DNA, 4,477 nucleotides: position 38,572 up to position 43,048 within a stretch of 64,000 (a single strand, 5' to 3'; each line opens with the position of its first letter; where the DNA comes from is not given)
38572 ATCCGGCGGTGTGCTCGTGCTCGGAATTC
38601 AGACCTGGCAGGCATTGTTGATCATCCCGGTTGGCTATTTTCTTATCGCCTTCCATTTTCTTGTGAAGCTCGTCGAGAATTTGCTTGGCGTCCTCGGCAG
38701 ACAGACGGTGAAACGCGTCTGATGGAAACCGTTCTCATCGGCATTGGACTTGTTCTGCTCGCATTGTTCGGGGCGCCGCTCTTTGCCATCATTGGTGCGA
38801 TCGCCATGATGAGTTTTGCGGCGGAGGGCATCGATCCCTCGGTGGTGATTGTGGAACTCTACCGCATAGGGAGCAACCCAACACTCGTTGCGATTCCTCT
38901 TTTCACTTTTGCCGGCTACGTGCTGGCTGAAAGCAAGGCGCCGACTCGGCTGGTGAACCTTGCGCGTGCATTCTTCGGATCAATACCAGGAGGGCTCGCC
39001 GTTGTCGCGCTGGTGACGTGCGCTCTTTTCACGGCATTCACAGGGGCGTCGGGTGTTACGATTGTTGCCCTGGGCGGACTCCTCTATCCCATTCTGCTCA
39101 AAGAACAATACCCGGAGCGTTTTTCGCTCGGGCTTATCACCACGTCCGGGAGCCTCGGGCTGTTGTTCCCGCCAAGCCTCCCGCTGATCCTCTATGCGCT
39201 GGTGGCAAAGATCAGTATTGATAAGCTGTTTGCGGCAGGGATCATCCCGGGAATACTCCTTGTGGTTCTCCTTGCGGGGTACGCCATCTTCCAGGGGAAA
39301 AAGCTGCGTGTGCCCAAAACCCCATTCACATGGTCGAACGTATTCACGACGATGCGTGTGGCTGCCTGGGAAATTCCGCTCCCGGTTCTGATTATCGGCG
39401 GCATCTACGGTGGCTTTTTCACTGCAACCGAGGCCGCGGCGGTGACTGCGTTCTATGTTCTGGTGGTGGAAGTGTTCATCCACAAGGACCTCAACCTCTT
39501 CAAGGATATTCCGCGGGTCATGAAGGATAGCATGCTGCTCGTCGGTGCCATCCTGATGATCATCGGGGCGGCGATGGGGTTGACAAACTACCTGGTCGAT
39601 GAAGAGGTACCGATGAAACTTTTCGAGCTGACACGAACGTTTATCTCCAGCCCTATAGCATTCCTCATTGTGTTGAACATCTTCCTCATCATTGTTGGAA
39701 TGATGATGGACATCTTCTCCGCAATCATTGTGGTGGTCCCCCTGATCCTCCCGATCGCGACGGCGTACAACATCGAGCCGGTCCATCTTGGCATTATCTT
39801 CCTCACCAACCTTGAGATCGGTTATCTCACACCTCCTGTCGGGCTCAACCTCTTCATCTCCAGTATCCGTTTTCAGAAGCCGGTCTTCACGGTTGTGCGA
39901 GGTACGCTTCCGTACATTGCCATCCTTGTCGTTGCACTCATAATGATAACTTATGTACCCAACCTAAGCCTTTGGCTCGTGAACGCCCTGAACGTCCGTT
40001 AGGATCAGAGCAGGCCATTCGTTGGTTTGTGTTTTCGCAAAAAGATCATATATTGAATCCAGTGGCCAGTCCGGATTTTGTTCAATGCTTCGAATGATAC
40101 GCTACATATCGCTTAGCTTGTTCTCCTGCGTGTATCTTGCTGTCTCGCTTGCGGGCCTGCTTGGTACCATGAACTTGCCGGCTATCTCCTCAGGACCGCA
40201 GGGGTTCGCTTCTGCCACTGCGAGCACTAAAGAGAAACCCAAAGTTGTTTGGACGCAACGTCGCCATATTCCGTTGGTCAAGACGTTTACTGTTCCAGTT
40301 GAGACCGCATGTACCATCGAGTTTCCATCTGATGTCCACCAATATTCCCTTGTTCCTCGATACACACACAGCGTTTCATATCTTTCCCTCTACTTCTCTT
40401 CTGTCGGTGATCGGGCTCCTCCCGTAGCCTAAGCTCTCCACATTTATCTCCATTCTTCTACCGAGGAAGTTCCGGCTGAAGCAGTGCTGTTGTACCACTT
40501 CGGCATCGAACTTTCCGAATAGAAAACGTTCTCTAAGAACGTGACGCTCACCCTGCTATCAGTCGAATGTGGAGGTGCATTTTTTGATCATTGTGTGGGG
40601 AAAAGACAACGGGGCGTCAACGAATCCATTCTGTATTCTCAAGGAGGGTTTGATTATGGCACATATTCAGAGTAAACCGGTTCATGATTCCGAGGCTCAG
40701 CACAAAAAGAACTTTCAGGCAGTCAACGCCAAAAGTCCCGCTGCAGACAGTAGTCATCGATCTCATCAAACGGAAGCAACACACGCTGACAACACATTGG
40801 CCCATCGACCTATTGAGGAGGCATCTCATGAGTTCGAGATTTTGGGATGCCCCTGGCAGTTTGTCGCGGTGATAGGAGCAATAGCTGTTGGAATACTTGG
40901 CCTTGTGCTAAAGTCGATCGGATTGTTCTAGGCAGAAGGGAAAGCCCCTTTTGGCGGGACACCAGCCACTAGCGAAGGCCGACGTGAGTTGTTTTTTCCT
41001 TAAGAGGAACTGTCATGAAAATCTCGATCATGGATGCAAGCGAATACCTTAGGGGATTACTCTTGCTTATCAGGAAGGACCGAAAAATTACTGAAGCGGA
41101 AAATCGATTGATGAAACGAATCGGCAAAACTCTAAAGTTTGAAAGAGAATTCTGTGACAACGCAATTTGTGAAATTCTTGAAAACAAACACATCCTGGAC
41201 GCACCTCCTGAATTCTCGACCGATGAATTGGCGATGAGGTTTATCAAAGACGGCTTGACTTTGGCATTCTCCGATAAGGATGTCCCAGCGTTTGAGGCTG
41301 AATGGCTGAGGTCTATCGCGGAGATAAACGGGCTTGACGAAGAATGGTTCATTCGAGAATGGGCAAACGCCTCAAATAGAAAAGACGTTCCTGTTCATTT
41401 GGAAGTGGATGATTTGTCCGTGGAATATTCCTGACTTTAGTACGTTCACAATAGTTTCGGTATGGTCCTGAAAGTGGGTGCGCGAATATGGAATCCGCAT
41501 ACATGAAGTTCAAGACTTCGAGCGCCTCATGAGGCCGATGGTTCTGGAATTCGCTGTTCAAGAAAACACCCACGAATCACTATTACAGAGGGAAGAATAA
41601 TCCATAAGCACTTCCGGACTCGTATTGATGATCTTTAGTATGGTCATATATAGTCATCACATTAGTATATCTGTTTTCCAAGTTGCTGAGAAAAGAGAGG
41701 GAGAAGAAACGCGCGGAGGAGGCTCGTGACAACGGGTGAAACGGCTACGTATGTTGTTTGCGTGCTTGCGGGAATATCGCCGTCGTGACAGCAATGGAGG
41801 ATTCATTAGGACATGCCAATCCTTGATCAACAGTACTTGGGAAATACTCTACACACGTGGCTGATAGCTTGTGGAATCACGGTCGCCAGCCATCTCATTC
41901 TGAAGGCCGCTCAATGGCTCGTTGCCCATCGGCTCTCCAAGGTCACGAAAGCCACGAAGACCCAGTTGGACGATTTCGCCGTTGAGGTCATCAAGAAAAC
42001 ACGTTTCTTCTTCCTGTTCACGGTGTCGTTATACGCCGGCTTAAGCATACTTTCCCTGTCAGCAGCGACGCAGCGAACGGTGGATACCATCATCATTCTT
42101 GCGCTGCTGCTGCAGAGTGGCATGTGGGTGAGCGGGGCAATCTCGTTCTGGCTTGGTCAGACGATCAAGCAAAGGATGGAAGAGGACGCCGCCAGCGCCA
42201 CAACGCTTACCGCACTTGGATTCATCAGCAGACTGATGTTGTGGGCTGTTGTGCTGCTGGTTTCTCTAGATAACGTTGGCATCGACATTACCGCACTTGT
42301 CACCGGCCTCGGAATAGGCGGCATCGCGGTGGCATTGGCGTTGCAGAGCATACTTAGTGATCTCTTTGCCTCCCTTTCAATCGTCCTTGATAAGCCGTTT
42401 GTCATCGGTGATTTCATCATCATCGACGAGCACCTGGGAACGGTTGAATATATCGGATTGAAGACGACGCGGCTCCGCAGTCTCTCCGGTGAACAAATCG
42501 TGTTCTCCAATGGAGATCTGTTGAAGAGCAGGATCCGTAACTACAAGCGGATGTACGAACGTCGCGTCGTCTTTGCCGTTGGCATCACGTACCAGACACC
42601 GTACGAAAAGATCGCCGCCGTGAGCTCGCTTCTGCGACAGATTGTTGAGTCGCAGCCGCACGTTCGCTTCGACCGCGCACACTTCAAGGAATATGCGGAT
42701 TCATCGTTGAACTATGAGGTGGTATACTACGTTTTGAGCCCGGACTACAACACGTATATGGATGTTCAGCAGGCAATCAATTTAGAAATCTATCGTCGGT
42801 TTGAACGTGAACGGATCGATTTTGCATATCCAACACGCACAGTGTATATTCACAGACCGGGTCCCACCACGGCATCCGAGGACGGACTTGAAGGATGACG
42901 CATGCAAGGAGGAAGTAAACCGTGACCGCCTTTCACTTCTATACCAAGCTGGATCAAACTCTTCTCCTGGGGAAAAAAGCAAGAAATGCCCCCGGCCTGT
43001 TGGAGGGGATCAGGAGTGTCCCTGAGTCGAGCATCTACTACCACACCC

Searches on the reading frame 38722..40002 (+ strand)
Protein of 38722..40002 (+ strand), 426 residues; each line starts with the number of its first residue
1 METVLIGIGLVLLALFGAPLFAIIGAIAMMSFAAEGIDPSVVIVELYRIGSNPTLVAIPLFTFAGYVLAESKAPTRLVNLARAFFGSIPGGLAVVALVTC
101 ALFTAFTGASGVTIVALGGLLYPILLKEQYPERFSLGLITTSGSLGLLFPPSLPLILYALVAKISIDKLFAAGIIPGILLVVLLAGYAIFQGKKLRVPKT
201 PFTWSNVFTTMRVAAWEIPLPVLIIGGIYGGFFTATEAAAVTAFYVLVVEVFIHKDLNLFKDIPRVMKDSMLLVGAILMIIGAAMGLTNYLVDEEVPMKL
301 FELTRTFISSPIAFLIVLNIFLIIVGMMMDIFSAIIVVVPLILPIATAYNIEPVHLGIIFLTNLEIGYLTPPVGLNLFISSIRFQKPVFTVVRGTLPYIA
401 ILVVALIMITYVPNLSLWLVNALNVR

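Call 98: search_protein_families(library=pfam, proteins=[window:38722-40002:+], max_evalue=0.0001)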
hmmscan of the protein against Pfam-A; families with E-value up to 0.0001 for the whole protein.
window:38722-40002:+ (426 aa): 1 family
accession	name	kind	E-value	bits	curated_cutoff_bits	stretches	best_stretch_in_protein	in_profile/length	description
PF06808.19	DctM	-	6.8e-86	289.1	23.8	1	9-415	3-413/413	Tripartite ATP-independent periplasmic transporter, DctM component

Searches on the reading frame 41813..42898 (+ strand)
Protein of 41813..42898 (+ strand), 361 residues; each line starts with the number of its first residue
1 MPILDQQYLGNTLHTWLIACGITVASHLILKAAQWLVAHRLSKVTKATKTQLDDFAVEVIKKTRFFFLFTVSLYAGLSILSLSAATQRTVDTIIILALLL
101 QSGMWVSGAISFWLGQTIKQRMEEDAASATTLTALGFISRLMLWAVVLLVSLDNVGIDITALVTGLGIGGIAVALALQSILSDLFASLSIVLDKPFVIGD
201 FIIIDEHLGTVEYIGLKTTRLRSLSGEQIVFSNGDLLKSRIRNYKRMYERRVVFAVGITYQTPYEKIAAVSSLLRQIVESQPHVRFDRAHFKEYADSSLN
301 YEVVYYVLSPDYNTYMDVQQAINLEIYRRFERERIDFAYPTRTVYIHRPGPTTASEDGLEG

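Call 98: search_protein_families(library=pfam, proteins=[window:41813-42898:+], max_evalue=0.0001)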
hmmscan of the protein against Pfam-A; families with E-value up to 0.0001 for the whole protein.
window:41813-42898:+ (361 aa): 3 families
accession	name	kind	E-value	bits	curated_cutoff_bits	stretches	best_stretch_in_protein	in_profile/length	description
PF00924.24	MS_channel_2nd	-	1.1e-17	64.4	20.2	1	180-246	2-68/68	Mechanosensitive ion channel, beta-domain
PF21082.3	MS_channel_3rd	-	1.7e-15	57.6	21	1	252-337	1-88/88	Mechanosensitive ion channel MscS, C-terminal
PF21088.3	MS_channel_1st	-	5.7e-09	36.2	23.1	1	138-178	2-42/42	Mechanosensitive ion channel, transmembrane helices 2/3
